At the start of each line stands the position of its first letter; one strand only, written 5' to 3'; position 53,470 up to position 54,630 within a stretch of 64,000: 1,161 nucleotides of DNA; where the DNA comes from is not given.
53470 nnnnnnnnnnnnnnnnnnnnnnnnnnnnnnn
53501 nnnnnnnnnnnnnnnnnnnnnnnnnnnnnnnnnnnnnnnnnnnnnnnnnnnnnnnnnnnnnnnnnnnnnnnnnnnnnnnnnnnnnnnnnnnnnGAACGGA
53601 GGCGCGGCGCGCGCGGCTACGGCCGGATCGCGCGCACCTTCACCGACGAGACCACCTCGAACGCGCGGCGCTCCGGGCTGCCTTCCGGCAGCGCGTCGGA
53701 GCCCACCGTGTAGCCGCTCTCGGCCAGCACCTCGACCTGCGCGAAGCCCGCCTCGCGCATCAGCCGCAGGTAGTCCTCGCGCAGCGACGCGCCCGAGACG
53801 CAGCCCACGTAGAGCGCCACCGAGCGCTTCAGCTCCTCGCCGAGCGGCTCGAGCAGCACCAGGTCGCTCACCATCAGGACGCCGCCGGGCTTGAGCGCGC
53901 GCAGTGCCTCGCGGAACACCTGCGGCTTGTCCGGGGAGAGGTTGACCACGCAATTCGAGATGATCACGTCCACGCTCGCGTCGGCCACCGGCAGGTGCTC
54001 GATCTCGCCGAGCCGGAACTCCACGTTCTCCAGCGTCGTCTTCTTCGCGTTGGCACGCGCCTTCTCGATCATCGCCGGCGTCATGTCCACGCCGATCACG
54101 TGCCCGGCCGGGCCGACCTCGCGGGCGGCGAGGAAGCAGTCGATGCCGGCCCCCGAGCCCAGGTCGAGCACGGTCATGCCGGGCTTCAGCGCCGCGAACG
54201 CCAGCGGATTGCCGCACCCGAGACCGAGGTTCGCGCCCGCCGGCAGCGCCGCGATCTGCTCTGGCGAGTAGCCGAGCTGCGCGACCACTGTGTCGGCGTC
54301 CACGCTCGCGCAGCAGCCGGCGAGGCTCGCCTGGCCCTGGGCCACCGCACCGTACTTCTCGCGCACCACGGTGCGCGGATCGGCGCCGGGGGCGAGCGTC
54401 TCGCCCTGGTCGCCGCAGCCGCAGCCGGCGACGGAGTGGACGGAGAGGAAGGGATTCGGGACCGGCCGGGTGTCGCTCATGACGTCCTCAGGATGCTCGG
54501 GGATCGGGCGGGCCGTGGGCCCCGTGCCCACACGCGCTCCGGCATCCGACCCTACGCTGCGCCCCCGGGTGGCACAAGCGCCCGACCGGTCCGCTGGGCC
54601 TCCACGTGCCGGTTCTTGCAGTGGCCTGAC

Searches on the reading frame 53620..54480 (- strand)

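Call 27: search_protein_families(library=pfam, proteins=[window:53620-54480:-], max_evalue=0.001)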
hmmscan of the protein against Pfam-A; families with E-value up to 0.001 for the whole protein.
seq(287 aa): 16 families
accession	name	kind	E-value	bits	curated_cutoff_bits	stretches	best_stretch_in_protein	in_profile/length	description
PF13847.12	Methyltransf_31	-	1.6e-42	145.1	27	1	99-245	2-145/145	Methyltransferase domain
PF13649.12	Methyltransf_25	-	2.2e-24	86.4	27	1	104-200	1-97/97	Methyltransferase domain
PF08241.18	Methyltransf_11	-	3.6e-23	82.5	21.2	1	105-203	1-94/95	Methyltransferase domain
PF01209.24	Ubie_methyltran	-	3.2e-17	63.1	20.1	1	97-205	44-152/233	ubiE/COQ5 methyltransferase family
PF13489.12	Methyltransf_23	-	1.1e-14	54.9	27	1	95-247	17-160/164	Methyltransferase domain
PF08242.18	Methyltransf_12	-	2.5e-14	54.2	30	1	105-202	1-98/98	Methyltransferase domain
PF01135.25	PCMT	-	2.3e-12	47.6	20.3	1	95-204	68-171/210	Protein-L-isoaspartate(D-aspartate) O-methyltransferase (PCMT)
PF06325.19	PrmA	-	6.5e-09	36.1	22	1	98-206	159-260/296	Ribosomal protein L11 methyltransferase (PrmA)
PF05175.20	MTS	-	2.8e-07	30.8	23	1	101-204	32-138/170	Methyltransferase small domain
PF01728.25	FtsJ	-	1.3e-06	28.9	24.1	1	95-184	16-106/181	FtsJ-like methyltransferase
PF01170.24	UPF0020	-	8.9e-06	26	22.3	1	127-176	78-128/197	RMKL-like, methyltransferase domain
PF00891.24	Methyltransf_2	-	1.6e-05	24.8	22.3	1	96-246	58-209/210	O-methyltransferase domain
PF20922.3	Anamorsin_N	-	0.00011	22.3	27.1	1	139-209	25-92/163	Anamorsin, N-terminal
PF05148.21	Methyltransf_8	-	0.00012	22.5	27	1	158-207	111-159/219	Hypothetical methyltransferase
PF02353.26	CMAS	-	0.00015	21.6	27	1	96-208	58-168/273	Mycolic acid cyclopropane synthetase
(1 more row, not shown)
